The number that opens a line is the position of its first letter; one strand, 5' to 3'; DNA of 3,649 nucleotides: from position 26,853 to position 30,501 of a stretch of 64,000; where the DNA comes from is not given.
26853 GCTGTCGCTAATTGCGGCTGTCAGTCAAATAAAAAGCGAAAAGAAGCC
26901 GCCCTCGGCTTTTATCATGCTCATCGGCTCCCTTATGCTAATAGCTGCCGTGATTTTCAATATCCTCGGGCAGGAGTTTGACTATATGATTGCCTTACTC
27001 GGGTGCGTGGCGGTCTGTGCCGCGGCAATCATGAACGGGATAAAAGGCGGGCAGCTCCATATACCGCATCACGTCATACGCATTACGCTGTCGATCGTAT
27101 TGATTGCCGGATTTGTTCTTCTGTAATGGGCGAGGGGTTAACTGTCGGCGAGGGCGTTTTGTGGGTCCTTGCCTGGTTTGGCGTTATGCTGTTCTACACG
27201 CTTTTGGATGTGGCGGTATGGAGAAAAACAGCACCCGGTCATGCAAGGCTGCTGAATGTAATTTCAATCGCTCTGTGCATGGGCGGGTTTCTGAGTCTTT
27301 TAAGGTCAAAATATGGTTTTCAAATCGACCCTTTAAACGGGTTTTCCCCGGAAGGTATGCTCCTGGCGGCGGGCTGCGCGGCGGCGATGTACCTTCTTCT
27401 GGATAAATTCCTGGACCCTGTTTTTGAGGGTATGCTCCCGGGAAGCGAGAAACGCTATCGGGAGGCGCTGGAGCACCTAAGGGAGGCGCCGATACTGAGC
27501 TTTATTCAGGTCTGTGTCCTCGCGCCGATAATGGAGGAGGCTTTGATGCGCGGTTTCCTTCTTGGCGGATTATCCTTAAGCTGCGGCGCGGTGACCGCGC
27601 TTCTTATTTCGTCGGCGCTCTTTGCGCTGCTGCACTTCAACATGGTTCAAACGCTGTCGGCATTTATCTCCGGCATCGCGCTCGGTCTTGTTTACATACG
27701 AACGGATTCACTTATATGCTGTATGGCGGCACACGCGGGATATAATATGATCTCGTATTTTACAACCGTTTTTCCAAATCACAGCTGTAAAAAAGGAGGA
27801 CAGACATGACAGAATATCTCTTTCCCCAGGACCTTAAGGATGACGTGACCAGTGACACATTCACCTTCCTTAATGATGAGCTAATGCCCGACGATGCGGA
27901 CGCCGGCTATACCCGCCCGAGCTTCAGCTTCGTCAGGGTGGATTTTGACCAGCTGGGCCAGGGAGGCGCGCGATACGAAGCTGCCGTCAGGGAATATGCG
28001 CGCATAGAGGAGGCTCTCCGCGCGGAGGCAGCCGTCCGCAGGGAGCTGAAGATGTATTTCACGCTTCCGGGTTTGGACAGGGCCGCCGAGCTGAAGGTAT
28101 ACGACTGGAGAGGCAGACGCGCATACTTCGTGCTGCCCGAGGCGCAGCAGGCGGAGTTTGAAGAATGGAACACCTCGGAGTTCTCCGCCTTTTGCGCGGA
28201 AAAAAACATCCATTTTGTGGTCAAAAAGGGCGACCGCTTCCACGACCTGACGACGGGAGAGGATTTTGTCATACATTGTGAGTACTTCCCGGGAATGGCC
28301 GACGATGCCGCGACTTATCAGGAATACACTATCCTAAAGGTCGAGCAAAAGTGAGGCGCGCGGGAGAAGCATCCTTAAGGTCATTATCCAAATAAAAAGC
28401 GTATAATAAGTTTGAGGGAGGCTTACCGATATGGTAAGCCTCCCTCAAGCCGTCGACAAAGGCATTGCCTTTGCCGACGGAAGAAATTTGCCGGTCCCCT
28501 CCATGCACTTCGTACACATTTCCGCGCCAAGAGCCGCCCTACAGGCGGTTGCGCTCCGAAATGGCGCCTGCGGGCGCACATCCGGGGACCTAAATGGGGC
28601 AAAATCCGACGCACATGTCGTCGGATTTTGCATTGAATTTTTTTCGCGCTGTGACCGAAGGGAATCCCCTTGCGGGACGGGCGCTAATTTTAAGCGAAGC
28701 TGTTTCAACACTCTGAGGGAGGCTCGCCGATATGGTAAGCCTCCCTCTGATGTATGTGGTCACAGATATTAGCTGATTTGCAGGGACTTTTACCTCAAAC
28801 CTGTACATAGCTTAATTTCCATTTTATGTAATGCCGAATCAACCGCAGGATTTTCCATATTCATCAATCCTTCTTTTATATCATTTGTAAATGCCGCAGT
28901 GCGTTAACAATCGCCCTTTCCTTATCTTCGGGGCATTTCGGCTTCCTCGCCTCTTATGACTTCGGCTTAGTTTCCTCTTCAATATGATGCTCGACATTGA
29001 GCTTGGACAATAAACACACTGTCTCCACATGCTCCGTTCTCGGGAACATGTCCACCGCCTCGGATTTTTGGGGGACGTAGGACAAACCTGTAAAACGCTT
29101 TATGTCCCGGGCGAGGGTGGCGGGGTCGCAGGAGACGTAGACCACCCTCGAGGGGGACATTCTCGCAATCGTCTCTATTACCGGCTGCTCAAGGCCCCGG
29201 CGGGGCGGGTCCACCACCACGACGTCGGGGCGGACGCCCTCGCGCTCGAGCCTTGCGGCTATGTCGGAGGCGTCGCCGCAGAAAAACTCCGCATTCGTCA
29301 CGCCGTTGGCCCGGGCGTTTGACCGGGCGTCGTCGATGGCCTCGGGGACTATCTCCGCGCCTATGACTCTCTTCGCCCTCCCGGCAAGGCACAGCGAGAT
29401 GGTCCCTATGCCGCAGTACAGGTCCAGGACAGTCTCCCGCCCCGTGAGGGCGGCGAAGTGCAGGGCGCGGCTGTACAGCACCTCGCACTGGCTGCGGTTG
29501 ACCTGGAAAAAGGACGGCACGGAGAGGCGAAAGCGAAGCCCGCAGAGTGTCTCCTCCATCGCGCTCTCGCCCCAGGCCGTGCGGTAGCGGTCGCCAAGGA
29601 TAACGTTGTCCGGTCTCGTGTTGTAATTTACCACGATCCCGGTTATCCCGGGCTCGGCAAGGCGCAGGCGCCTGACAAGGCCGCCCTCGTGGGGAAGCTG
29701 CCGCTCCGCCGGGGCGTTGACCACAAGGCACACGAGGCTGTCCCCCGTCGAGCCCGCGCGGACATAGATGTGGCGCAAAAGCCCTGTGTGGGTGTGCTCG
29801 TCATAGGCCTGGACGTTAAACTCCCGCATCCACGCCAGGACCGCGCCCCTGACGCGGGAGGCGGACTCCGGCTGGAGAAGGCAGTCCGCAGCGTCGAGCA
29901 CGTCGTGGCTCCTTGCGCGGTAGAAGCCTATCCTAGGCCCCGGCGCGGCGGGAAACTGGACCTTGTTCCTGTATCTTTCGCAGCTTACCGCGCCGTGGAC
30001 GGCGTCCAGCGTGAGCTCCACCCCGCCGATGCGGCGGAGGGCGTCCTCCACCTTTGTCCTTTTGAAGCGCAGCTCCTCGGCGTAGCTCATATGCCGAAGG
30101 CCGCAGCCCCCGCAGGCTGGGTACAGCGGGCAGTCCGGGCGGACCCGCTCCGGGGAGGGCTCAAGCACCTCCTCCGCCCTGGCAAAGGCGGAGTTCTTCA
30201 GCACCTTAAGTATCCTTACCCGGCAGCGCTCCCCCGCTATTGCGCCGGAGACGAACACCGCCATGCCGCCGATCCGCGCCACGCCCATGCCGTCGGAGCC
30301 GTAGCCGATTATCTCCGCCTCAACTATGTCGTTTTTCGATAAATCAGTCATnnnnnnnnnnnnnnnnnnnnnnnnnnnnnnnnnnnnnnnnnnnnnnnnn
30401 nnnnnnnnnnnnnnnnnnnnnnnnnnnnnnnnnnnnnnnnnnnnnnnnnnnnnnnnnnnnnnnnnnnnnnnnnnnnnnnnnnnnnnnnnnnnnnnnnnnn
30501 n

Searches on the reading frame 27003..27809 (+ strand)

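Call 11: search_protein_families(library=pfam, proteins=[window:27003-27809:+])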
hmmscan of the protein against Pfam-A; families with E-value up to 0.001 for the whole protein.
window:27003-27809:+ (268 aa): 1 family
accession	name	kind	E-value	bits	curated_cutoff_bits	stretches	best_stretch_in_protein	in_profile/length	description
PF02517.21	Rce1-like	-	3.9e-22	78.8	22.4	1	163-250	4-93/93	Type II CAAX prenyl endopeptidase Rce1-like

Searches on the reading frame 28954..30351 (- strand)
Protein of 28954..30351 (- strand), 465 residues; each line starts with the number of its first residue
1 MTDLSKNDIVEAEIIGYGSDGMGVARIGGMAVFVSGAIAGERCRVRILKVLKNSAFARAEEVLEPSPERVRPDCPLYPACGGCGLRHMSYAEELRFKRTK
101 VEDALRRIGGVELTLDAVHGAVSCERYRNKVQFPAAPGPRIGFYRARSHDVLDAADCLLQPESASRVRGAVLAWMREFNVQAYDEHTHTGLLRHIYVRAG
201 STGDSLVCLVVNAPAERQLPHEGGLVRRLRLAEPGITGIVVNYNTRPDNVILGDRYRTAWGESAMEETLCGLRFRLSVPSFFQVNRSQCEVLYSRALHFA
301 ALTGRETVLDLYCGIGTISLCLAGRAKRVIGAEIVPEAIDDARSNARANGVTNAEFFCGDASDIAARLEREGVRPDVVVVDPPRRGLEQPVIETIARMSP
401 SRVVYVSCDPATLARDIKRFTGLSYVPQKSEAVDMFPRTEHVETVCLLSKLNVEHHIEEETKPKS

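Call 11: search_protein_families(library=pfam, proteins=[window:28954-30351:-])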
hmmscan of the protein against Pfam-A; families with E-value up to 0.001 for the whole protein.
window:28954-30351:- (465 aa): 9 families
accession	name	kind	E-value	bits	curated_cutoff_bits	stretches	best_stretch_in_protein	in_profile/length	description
PF05958.17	tRNA_U5-meth_tr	-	5.4e-21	75.4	23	1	274-450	172-356/357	tRNA (Uracil-5-)-methyltransferase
PF13847.12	Methyltransf_31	-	1.5e-10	41.4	27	1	305-415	4-117/145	Methyltransferase domain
PF13649.12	Methyltransf_25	-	3.5e-09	37.7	27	1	308-366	1-60/97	Methyltransferase domain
PF01938.26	TRAM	-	6e-08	32.9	21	1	9-58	7-59/61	TRAM domain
PF09445.16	Methyltransf_15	-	2.6e-07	30.8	22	1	306-387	2-84/165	RNA cap guanine-N2 methyltransferase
PF02475.24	TRM5-TYW2_MTfase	-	1.2e-06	29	28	1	303-365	35-100/164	TRM5/TYW2 methyltransferase domain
PF05175.20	MTS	-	1.4e-06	28.5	23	1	305-385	32-109/170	Methyltransferase small domain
PF03602.21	Cons_hypoth95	-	2.2e-06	27.9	24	1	304-414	41-159/182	Conserved hypothetical protein 95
PF08241.18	Methyltransf_11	-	5.7e-05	24.1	21.2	1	309-365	1-55/95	Methyltransferase domain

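Call 29: find_encoding_contigs(protein=window:28954-30351:-, flank=3000, max_places=10)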
Protein window:28954-30351:- (465 aa): no gene with exactly this product is on record in the collection.

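Call 30: find_homologous_proteins(query=window:28954-30351:-, max_evalue=1e-50)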
Query window:28954-30351:- (465 aa): 8000 proteins with E <= 1e-50 among 8000 candidates; the best 120 are listed.
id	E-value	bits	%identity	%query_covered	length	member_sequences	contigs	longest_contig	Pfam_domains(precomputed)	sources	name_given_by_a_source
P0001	0.0e+0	1052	100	100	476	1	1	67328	PF13847.13,PF05175.21,PF03602.22,PF13649.13,PF02475.24,PF09445.17,PF01938.27,PF05958.18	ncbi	-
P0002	3.1e-226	769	76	97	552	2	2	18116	PF13847.13,PF05175.21,PF03602.22,PF13649.13,PF02475.24,PF09445.17,PF01938.27,PF05958.18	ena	-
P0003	4.4e-218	743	72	97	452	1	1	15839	PF13847.13,PF06325.20,PF05175.21,PF03602.22,PF13649.13,PF02475.24,PF01938.27,PF08241.19,PF05958.18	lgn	-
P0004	3.8e-213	726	70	97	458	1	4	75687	PF13847.13,PF05175.21,PF03602.22,PF13649.13,PF01938.27,PF05958.18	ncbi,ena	-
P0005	1.6e-210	718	70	99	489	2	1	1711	PF13847.13,PF13649.13,PF01938.27,PF05958.18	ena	-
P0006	1.1e-209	715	69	98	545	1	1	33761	PF13847.13,PF05175.21,PF03602.22,PF13649.13,PF02475.24,PF09445.17,PF08241.19,PF05958.18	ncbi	-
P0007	1.5e-209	714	69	98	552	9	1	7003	PF13847.13,PF06325.20,PF05175.21,PF03602.22,PF13649.13,PF02475.24,PF05958.18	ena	-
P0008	8.2e-208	709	69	97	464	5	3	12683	PF13847.13,PF05175.21,PF03602.22,PF13649.13,PF02475.24,PF09445.17,PF08241.19,PF05958.18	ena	-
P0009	1.1e-206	705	69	97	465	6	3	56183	PF13847.13,PF06325.20,PF05175.21,PF03602.22,PF13649.13,PF02475.24,PF09445.17,PF05958.18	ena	-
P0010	1.2e-205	702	69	97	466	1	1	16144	PF13847.13,PF06325.20,PF05175.21,PF03602.22,PF13649.13,PF02475.24,PF09445.17,PF01938.27,PF05958.18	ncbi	-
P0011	4.8e-205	700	68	97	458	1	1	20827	PF13847.13,PF06325.20,PF05175.21,PF03602.22,PF13649.13,PF02475.24,PF05958.18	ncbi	-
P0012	9.6e-205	699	68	97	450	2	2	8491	PF13847.13,PF06325.20,PF05175.21,PF03602.22,PF13649.13,PF02475.24,PF05958.18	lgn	-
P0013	6.5e-203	693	67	98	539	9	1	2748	PF13847.13,PF06325.20,PF05175.21,PF03602.22,PF13649.13,PF02475.24,PF01938.27,PF05958.18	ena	-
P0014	2.5e-200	684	67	97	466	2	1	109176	PF13847.13,PF03602.22,PF13649.13,PF05958.18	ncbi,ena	-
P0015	3.1e-199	681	65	98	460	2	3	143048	PF13847.13,PF06325.20,PF05175.21,PF03602.22,PF13649.13,PF02475.24,PF09445.17,PF01938.27,PF05958.18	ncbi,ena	-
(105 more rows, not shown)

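Call 31: find_encoding_contigs(protein=P0002, flank=3000, max_places=4)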
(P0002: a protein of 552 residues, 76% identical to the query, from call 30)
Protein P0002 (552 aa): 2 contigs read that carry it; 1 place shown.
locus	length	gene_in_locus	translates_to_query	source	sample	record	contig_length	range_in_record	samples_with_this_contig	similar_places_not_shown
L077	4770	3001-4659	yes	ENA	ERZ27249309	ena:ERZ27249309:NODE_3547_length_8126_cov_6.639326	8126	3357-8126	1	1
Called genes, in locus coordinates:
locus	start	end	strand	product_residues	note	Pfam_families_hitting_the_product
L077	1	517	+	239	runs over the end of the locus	PF02674:Colicin_V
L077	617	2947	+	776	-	PF05621:TniB, PF13191:AAA_16 (weak), PF00004:AAA, PF17871:AAA_lid_9, PF00004:AAA, PF07724:AAA_2, PF07728:AAA_5, PF10431:ClpB_D2-small, +9 more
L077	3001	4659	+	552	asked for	PF01938:TRAM (weak), PF05958:tRNA_U5-meth_tr, PF02475:TRM5-TYW2_MTfase (faint), PF03602:Cons_hypoth95 (weak), PF05175:MTS (weak), PF09445:Methyltransf_15 (weak), PF13649:Methyltransf_25, PF13847:Methyltransf_31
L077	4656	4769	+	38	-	?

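Call 32: find_encoding_contigs(protein=P0004, flank=3000, max_places=4)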
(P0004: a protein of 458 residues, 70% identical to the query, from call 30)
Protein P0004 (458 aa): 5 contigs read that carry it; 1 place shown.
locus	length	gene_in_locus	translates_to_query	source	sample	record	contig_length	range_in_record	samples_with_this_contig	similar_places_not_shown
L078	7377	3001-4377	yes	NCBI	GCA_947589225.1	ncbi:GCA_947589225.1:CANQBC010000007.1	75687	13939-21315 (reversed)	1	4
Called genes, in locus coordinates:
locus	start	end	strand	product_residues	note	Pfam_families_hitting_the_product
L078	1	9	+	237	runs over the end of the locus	PF02674:Colicin_V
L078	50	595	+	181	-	PF01066:CDP-OH_P_transf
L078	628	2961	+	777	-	PF05621:TniB (weak), PF00004:AAA, PF17871:AAA_lid_9, PF00158:Sigma54_activat (weak), PF00004:AAA, PF07724:AAA_2, PF07728:AAA_5, PF10431:ClpB_D2-small, +4 more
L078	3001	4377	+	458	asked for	PF01938:TRAM, PF05958:tRNA_U5-meth_tr, PF03602:Cons_hypoth95 (weak), PF05175:MTS (weak), PF13649:Methyltransf_25, PF13847:Methyltransf_31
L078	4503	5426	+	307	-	PF00239:Resolvase, PF07508:Recombinase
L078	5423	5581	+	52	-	-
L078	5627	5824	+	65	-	-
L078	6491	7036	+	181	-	PF00583:Acetyltransf_1 (weak), PF13302:Acetyltransf_3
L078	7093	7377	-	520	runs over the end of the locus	PF00239:Resolvase, PF07508:Recombinase, PF13408:Zn_ribbon_recom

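Call 33: find_encoding_contigs(protein=P0001, flank=3000, max_places=4)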
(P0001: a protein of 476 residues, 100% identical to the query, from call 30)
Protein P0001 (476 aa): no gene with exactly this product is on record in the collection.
